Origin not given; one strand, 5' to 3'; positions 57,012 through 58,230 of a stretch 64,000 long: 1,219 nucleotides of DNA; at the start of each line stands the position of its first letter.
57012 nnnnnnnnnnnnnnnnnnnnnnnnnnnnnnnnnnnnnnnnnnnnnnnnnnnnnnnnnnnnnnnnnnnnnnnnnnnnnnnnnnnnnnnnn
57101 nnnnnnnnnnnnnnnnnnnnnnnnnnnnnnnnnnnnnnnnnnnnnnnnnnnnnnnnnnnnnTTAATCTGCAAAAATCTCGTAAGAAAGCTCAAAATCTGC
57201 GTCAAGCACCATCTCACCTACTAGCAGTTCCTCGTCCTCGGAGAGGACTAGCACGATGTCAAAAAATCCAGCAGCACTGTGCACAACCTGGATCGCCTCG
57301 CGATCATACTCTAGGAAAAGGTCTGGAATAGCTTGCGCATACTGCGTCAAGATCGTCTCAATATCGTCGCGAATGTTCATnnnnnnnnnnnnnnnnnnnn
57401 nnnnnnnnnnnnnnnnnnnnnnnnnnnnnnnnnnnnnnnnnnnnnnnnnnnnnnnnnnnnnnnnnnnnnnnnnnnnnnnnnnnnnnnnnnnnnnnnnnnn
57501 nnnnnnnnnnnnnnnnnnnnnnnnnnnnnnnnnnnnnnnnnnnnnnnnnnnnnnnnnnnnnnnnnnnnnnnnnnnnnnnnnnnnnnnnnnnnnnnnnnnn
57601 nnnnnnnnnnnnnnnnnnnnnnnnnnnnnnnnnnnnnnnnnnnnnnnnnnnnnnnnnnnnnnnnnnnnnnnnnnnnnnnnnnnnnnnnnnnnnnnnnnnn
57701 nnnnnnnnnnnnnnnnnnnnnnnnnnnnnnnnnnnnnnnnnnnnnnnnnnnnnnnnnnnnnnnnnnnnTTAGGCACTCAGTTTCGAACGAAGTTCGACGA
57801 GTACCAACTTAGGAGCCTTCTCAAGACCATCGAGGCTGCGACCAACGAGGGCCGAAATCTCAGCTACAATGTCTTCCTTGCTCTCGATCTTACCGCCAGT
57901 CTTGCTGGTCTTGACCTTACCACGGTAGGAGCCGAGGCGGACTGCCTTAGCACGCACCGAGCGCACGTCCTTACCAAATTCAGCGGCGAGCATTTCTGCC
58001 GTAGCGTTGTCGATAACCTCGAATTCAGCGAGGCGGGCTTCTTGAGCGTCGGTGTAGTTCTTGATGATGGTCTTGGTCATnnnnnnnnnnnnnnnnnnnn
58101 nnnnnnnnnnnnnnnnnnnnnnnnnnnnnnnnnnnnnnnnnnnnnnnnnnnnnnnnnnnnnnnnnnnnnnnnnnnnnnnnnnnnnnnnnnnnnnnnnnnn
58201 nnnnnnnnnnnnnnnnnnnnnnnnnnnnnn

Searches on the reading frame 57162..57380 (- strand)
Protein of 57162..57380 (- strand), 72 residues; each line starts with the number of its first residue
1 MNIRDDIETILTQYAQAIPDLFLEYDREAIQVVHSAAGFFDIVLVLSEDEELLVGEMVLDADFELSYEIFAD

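Call 10: search_protein_families(library=pfam, proteins=[window:57162-57380:-], max_evalue=0.01)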
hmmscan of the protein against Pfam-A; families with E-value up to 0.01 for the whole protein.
window:57162-57380:- (72 aa): 0 families

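Call 11: search_protein_families(library=phrogs, proteins=[window:57162-57380:-], max_evalue=0.01)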
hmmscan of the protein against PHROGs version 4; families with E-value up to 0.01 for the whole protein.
window:57162-57380:- (72 aa): 0 families

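Call 15: find_related_loci(query=window:57162-57380:-, collection=viral_contigs, flank=6000)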
Query window:57162-57380:- (72 aa) in viral_contigs; peptide patterns used: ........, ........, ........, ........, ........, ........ (x = any residue, [..] = any of these).
9 stretches matched a pattern, but none encodes a relative of the query by tblastn (E <= 1e-3).

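Call 16: find_encoding_contigs(protein=window:57162-57380:-, flank=8000, max_places=10)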
Protein window:57162-57380:- (72 aa): 7 contigs read that carry it; 6 places shown.
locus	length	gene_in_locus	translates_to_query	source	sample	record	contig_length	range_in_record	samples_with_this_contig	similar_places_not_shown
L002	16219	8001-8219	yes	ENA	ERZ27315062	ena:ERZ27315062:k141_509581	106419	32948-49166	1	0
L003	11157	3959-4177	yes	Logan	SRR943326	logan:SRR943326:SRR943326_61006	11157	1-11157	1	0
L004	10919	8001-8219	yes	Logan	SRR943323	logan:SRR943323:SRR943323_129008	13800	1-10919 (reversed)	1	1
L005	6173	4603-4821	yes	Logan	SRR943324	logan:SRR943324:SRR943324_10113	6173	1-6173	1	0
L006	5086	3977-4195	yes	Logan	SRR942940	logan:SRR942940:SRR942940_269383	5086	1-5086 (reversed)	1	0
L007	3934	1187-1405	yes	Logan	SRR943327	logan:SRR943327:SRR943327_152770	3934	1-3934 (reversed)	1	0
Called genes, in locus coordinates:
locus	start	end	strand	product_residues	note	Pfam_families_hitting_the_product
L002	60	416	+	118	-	PF10686:YAcAr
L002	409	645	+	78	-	-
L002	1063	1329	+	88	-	-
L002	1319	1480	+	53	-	-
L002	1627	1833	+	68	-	-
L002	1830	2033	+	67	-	-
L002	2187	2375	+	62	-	-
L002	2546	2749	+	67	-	-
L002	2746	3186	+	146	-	-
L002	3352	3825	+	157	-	PF00702:Hydrolase (faint), PF08282:Hydrolase_3 (faint), PF25109:HAD_PNKP, PF26880:Phage_T5_dNMPase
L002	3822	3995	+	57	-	-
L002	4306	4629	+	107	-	-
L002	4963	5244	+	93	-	-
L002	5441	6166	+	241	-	-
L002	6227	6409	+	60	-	-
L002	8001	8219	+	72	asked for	-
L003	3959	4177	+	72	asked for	-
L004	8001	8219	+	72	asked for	-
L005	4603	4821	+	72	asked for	-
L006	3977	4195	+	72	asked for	-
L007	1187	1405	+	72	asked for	-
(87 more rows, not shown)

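Call 21: find_homologous_proteins(query=window:57162-57380:-)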
Query window:57162-57380:- (72 aa): 28 proteins with E <= 0.001 among 28 candidates.
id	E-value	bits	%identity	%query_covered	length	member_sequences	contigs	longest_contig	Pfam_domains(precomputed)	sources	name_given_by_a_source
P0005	5.5e-37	142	100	100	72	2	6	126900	-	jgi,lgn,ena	-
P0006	3.7e-29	117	88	100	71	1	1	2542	-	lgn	-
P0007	2.4e-27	111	83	100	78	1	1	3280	-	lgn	-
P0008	5.5e-27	110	81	100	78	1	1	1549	-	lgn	-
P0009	1.4e-26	109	81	100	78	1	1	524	-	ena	-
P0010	2.5e-26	108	79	100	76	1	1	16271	-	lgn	-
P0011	2.6e-26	108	81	100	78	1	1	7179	-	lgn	-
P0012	6.4e-26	107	81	100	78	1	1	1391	-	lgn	-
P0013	6.8e-26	107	81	100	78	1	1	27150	-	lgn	-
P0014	9.1e-26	106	78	100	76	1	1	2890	-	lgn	-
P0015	1.6e-24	102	74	100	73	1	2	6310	-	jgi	jgi:hypothetical protein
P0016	3.1e-24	102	72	100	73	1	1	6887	-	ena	-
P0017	7.1e-24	100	75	100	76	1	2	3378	-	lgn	-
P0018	8.2e-24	100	72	100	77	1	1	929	-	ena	-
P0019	8.2e-24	100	74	100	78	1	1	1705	-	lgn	-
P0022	9.2e-23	97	74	100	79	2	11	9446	-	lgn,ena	-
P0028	1.5e-20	90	67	100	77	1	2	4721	-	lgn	-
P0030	2.4e-20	89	67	100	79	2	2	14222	-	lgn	-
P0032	2.5e-17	80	63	100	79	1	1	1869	-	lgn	-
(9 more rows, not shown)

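Call 22: find_encoding_contigs(protein=P0013, flank=5000, max_places=3)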
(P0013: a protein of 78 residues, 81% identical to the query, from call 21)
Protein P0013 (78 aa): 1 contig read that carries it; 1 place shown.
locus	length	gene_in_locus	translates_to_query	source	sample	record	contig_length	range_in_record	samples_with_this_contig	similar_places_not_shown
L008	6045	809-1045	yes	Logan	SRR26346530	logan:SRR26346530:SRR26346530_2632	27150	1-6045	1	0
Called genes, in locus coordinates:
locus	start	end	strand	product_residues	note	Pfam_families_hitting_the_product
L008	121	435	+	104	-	-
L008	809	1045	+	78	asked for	-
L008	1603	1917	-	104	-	PF07750:GcrA (faint), PF13936:HTH_38 (faint), PF08281:Sigma70_r4_2 (faint), PF00196:GerE (faint), PF08004:DUF1699 (faint), PF13384:HTH_23 (faint)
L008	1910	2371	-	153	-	-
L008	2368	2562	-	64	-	-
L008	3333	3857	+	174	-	-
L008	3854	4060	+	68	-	-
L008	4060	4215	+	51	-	-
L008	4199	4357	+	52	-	-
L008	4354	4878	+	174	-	-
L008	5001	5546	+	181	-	PF23894:LD_SV2 (faint), PF13576:Pentapeptide_3 (faint), PF00805:Pentapeptide (weak), PF13599:Pentapeptide_4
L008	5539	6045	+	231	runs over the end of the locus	PF00487:FA_desaturase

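Call 23: find_encoding_contigs(protein=P0010, flank=5000, max_places=3)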
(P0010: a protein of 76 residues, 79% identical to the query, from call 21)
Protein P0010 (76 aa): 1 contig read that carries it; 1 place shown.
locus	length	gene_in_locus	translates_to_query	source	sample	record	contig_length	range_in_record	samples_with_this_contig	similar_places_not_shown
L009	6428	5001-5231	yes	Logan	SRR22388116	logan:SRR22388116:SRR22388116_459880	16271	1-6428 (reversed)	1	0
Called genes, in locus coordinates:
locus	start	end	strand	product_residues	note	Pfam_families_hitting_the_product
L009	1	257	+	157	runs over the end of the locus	PF25109:HAD_PNKP, PF26880:Phage_T5_dNMPase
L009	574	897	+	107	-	-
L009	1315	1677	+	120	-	-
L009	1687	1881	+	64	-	-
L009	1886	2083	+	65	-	-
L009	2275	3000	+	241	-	-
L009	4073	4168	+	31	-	-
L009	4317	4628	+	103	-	-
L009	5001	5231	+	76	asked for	-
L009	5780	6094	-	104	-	PF07750:GcrA (faint), PF13936:HTH_38 (faint), PF08281:Sigma70_r4_2 (faint), PF00196:GerE (faint), PF13384:HTH_23 (faint)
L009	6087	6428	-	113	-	?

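Call 24: find_encoding_contigs(protein=P0030, flank=5000, max_places=3)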
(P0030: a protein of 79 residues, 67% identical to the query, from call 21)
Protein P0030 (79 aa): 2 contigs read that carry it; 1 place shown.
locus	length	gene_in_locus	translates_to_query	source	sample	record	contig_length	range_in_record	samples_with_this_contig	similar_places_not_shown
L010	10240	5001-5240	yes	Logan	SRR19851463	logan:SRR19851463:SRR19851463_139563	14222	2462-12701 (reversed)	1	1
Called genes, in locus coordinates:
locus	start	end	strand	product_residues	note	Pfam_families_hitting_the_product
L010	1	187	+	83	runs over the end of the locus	-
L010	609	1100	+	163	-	-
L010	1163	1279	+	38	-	-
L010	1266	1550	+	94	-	-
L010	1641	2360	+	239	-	-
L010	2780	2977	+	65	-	-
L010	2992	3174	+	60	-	-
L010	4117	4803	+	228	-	PF08281:Sigma70_r4_2 (faint)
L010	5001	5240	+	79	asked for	-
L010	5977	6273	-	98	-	PF00249:Myb_DNA-binding (faint)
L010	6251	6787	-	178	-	-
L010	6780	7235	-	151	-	-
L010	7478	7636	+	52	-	-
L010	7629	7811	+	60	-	-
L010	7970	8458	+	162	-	-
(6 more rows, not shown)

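Call 25: find_encoding_contigs(protein=P0022, flank=5000, max_places=4)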
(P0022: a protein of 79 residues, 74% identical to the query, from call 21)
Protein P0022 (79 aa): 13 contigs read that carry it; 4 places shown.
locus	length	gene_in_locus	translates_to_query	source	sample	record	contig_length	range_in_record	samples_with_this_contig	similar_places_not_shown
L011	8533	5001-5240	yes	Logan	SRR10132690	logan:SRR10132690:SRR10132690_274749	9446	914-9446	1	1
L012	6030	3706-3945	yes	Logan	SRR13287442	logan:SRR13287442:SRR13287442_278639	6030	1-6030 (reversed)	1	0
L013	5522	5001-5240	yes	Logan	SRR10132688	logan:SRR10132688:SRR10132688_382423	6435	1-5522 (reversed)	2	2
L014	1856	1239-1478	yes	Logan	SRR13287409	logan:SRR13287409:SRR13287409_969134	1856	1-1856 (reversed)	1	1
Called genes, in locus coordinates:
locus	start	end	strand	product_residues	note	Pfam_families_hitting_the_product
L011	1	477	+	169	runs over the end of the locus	PF26880:Phage_T5_dNMPase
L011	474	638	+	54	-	-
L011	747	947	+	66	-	-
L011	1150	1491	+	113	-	-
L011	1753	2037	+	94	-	-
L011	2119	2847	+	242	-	-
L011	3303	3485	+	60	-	-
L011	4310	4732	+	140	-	-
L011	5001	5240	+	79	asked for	-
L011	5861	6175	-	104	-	PF07750:GcrA (faint), PF13936:HTH_38 (faint), PF08281:Sigma70_r4_2 (faint), PF24625:DUF7626 (faint)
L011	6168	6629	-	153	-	-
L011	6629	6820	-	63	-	-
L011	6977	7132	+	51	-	-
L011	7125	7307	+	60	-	-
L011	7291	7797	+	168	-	-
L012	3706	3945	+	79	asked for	-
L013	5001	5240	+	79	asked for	-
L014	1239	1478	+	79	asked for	-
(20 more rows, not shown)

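Call 26: find_encoding_contigs(protein=P0011, flank=3000, max_places=2)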
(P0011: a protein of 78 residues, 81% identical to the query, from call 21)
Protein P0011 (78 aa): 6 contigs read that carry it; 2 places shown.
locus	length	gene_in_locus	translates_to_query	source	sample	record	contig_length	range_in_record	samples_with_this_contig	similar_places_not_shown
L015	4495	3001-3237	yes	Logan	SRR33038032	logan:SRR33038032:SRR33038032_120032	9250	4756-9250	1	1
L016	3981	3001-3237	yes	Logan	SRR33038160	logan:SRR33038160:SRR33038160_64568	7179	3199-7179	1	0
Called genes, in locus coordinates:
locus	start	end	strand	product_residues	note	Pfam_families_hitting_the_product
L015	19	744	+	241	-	-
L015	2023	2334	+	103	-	-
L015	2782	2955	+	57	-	-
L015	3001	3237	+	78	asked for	-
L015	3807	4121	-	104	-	PF07750:GcrA (faint), PF13936:HTH_38 (faint), PF08281:Sigma70_r4_2 (faint), PF00196:GerE (faint), PF13384:HTH_23 (faint)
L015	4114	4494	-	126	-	?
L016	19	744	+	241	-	-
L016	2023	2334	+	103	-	-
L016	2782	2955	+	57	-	-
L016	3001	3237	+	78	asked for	-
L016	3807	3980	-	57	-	?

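Call 27: find_encoding_contigs(protein=P0016, flank=3000, max_places=2)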
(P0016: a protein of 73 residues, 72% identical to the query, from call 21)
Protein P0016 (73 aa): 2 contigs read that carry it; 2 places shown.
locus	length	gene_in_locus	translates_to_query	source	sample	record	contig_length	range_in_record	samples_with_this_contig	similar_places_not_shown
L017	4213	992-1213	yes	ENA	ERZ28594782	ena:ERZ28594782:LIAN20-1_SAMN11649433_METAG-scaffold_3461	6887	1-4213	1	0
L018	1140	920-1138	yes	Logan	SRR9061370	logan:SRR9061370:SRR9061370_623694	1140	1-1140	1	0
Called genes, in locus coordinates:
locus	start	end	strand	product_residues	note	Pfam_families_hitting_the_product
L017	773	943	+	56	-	-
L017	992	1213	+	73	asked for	-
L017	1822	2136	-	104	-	PF07750:GcrA (faint), PF13936:HTH_38 (faint), PF08281:Sigma70_r4_2 (faint), PF00196:GerE (faint), PF13384:HTH_23 (faint)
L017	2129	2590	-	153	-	-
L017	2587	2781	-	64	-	-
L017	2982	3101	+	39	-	-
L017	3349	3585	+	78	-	-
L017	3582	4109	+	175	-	-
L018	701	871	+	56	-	-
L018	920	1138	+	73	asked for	?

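Call 28: find_encoding_contigs(protein=P0015, flank=3000, max_places=2)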
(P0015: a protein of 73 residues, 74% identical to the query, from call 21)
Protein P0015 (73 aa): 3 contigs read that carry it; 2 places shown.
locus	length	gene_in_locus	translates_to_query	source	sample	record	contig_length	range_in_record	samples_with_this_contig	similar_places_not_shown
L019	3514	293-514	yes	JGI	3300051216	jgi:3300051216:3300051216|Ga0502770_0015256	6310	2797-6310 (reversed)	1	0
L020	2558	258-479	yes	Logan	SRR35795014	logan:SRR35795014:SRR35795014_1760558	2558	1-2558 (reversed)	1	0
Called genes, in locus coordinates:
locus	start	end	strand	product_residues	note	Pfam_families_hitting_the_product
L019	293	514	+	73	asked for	-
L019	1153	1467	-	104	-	PF07750:GcrA (faint), PF13936:HTH_38 (faint), PF24625:DUF7626 (faint)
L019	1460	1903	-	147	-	-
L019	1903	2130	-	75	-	-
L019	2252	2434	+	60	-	-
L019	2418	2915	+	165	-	-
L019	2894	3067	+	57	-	-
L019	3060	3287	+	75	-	-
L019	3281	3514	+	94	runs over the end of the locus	-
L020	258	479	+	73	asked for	-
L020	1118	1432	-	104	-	PF07750:GcrA (faint), PF13936:HTH_38 (faint), PF24625:DUF7626 (faint)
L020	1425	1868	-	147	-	-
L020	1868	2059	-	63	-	-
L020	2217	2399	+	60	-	-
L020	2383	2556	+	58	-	?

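Call 29: find_encoding_contigs(protein=P0028, flank=3000, max_places=2)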
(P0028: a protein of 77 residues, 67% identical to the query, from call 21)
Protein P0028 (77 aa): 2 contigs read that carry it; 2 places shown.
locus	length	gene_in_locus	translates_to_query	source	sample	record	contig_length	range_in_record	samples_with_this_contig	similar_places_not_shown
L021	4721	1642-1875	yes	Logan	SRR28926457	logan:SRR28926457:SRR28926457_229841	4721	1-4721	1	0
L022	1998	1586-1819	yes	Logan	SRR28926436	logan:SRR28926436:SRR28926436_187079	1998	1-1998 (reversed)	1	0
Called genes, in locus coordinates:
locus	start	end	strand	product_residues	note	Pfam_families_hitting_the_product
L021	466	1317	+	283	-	PF02796:HTH_7 (faint), PF08281:Sigma70_r4_2 (faint), PF13545:HTH_Crp_2 (faint), PF12802:MarR_2 (faint), PF13384:HTH_23 (faint), PF13412:HTH_24 (faint), PF13936:HTH_38 (faint)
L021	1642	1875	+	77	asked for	-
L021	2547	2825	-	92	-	PF13936:HTH_38 (faint), PF08281:Sigma70_r4_2 (faint)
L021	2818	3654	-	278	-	-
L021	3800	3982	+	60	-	-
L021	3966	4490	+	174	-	-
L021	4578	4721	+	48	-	?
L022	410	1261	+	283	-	PF02796:HTH_7 (faint), PF08281:Sigma70_r4_2 (faint), PF13545:HTH_Crp_2 (faint), PF12802:MarR_2 (faint), PF13384:HTH_23 (faint), PF13412:HTH_24 (faint), PF13936:HTH_38 (faint)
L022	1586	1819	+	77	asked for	-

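Call 43: find_related_loci(query=A2, collection=viral_contigs, flank=3000)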
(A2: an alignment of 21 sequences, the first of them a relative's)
Query A2 (72 aa) in viral_contigs; peptide patterns used: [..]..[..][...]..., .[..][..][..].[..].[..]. (x = any residue, [..] = any of these).
74 stretches matched a pattern, but none encodes a relative of the query by tblastn (E <= 1e-3).

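Call 44: find_encoding_contigs(protein=P0017, flank=3000, max_places=2)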
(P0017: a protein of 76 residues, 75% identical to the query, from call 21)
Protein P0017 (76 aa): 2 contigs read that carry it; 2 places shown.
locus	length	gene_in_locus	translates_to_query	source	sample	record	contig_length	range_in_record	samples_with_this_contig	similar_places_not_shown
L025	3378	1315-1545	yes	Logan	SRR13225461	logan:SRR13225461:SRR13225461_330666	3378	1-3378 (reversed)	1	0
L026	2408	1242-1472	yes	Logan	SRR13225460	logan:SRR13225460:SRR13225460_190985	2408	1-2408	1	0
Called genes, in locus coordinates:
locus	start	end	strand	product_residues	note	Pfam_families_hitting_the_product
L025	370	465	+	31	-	-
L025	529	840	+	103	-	-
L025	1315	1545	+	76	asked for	-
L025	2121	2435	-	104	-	PF07750:GcrA (faint), PF13936:HTH_38 (faint), PF08281:Sigma70_r4_2 (faint), PF00196:GerE (faint), PF13384:HTH_23 (faint)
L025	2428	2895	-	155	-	-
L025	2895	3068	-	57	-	-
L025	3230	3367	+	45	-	-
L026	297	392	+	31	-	-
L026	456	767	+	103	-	-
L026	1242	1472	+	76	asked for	-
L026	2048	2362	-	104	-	PF07750:GcrA (faint), PF13936:HTH_38 (faint), PF08281:Sigma70_r4_2 (faint), PF00196:GerE (faint), PF13384:HTH_23 (faint)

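Call 45: find_encoding_contigs(protein=P0032, flank=3000, max_places=2)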
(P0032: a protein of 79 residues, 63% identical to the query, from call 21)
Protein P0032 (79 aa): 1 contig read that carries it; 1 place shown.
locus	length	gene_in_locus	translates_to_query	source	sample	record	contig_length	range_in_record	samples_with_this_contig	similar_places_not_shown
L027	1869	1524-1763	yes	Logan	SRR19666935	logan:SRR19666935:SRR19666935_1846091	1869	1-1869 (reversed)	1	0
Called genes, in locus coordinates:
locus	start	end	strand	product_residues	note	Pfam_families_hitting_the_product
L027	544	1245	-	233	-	-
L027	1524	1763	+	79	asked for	-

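Call 46: find_encoding_contigs(protein=P0007, flank=3000, max_places=2)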
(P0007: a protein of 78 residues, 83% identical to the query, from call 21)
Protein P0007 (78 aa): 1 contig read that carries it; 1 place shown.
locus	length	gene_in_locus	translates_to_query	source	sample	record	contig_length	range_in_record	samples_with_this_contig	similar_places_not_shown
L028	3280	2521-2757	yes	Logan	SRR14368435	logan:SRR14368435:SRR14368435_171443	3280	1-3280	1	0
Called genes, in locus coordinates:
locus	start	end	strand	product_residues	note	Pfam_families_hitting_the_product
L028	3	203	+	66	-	?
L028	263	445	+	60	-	-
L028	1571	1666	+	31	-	-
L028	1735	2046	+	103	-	-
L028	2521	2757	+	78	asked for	-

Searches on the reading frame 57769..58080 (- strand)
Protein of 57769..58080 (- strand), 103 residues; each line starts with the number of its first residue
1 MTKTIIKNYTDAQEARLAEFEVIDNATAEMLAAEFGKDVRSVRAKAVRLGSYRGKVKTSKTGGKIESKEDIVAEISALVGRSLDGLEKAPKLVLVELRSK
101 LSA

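Call 10: search_protein_families(library=pfam, proteins=[window:57769-58080:-], max_evalue=0.01)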
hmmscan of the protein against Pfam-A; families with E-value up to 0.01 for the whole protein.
window:57769-58080:- (103 aa): 0 families

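Call 11: search_protein_families(library=phrogs, proteins=[window:57769-58080:-], max_evalue=0.01)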
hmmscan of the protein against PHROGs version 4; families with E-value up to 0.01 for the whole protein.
window:57769-58080:- (103 aa): 2 families
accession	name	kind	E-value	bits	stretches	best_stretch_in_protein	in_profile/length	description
phrog_323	-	transcription regulation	2.6e-05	24.9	1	7-60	95-146/319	transcriptional regulator, D5-like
phrog_1725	-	DNA, RNA and nucleotide metabolism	0.00093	20.7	1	2-78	12-92/129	DNA binding protein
